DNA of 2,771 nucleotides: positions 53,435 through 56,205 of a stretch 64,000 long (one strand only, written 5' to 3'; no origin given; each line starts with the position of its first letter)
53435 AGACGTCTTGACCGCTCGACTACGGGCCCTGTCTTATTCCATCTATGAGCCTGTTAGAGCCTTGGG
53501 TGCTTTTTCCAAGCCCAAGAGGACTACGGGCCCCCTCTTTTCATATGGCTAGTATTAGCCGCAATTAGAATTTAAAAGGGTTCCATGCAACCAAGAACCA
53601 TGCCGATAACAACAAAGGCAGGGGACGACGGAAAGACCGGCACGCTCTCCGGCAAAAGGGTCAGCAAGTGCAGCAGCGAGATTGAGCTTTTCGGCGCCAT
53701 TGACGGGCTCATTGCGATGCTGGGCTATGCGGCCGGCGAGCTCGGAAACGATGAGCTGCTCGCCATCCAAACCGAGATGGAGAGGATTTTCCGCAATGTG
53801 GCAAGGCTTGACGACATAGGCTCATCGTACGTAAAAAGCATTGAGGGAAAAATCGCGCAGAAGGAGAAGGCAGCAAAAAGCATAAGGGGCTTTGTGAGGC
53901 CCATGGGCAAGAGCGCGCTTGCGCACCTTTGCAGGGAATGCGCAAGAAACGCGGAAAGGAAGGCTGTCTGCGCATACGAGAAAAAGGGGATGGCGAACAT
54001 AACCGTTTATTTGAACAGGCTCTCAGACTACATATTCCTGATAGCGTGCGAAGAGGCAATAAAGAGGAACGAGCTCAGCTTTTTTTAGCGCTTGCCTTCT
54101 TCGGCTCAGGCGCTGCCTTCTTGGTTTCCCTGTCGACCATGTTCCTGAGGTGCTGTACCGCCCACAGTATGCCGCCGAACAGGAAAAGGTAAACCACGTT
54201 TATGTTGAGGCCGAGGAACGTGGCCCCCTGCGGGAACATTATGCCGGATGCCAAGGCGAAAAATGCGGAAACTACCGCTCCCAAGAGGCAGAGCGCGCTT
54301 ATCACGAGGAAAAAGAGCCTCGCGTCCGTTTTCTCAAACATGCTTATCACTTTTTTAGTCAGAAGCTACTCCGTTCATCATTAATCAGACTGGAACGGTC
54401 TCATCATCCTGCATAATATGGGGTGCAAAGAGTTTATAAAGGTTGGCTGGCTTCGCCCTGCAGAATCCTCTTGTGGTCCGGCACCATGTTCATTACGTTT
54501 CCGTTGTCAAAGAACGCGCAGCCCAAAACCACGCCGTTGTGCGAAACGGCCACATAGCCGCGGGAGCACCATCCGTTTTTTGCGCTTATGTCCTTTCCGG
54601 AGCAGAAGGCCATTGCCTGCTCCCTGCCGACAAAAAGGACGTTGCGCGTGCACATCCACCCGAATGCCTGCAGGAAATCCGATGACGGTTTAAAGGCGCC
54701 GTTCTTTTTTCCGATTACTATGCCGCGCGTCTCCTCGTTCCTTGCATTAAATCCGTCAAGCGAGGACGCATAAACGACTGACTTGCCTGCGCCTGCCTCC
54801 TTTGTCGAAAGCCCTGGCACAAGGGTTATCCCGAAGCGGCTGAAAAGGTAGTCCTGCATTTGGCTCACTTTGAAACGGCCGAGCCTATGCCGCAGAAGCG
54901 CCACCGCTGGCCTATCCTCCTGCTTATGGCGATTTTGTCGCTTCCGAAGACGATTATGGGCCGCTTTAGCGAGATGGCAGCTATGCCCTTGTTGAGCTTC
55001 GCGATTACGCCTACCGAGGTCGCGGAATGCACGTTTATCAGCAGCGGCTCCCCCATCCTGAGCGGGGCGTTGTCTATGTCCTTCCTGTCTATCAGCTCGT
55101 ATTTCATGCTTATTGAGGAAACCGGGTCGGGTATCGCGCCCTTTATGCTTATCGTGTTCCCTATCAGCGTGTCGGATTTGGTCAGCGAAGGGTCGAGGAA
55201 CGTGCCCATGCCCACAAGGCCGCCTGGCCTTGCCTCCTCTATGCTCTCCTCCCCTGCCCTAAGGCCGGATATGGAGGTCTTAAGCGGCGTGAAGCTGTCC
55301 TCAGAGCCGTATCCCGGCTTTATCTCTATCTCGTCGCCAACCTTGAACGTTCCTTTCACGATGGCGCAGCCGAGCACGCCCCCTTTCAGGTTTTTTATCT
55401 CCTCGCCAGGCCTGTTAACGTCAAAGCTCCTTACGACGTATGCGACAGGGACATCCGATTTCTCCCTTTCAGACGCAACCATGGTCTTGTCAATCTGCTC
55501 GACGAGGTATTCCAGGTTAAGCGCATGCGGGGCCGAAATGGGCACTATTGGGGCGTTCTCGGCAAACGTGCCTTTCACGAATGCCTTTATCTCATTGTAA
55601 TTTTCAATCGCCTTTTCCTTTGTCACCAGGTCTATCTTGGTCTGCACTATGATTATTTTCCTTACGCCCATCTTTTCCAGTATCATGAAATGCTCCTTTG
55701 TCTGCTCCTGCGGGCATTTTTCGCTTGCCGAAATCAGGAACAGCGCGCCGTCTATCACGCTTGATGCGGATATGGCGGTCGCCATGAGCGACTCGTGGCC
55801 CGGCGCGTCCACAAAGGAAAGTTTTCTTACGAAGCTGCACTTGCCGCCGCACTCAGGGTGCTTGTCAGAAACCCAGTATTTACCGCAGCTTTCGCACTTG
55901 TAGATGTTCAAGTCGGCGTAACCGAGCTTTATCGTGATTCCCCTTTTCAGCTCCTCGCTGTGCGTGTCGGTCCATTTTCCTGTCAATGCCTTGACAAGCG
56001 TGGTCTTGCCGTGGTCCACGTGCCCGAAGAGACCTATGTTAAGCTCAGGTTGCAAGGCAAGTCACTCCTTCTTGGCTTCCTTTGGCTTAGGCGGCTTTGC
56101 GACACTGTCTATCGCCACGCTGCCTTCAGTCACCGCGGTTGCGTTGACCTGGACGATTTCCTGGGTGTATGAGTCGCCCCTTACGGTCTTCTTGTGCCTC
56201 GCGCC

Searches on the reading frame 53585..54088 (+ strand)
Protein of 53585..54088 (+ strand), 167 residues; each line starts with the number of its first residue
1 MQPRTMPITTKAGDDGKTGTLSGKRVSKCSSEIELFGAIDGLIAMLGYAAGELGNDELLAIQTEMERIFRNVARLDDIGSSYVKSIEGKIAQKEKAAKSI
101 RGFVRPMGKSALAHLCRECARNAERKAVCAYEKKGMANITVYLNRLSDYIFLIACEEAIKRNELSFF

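Call 43: search_protein_families(library=pfam, proteins=[window:53585-54088:+], max_evalue=0.001)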
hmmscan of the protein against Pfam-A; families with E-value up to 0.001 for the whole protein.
window:53585-54088:+ (167 aa): 1 family
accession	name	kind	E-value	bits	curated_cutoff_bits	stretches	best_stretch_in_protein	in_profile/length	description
PF01923.23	Cob_adeno_trans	-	5.2e-30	105.2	24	1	8-155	1-169/171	Cobalamin adenosyltransferase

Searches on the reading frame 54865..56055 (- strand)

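Call 43: search_protein_families(library=pfam, proteins=[window:54865-56055:-], max_evalue=0.001)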
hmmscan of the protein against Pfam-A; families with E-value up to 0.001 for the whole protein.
window:54865-56055:- (396 aa): 5 families
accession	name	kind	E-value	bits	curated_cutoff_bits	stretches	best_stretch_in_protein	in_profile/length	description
PF00009.33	GTP_EFTU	-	5.9e-30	104.7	26.5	1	5-191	4-185/188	Elongation factor Tu GTP binding domain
PF09173.17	eIF2_C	-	1.1e-17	64.4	22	1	317-392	5-85/86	Initiation factor eIF2 gamma, C terminal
PF03144.31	GTP_EFTU_D2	-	1.1e-06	29.4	30.3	1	225-290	1-63/73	Elongation factor Tu domain 2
PF01926.29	MMR_HSR1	-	8.4e-06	26.3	21.9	1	7-137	2-110/113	50S ribosome-binding GTPase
PF03193.22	RsgA_GTPase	-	7.6e-05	23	30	0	99-191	21-107/174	RsgA GTPase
